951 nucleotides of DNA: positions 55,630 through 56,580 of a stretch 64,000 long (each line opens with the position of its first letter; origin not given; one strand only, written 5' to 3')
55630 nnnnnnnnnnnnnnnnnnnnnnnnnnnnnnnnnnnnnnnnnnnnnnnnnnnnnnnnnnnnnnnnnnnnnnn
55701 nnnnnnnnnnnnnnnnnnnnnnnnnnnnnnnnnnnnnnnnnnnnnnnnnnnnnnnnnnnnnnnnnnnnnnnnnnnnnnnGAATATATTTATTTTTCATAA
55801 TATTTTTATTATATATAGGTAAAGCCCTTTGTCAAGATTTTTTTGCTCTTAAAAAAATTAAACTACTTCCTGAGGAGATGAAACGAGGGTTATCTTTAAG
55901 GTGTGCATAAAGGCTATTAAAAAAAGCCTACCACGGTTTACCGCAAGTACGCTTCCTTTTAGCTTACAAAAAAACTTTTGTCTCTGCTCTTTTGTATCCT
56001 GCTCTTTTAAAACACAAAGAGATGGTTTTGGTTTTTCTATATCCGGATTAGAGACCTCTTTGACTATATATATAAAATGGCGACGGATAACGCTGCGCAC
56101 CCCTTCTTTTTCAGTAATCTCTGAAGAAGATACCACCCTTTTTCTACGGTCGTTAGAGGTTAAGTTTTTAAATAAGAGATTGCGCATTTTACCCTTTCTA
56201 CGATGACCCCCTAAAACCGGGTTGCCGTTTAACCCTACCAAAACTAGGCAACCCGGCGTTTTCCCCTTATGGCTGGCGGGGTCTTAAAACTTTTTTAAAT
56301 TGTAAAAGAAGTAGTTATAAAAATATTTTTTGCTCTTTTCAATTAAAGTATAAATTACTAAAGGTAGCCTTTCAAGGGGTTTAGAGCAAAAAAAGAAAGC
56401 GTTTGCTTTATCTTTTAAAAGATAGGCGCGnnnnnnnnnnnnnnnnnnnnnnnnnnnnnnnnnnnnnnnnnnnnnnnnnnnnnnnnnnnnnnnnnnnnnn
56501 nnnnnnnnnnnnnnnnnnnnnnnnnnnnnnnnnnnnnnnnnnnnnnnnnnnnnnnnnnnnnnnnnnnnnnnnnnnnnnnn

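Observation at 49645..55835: Convergent pair of giant genes (GH94-like 1072-aa protein and 923-aa TPR/beta-barrel OMP), both with promoters set for leaderless mRNAs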

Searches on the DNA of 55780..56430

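Call 15: search_rna_families(source=window, start=55780, end=56430, threshold=evalue, max_evalue=1)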
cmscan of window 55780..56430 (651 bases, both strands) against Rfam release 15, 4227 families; matches with E-value up to 1: 0.
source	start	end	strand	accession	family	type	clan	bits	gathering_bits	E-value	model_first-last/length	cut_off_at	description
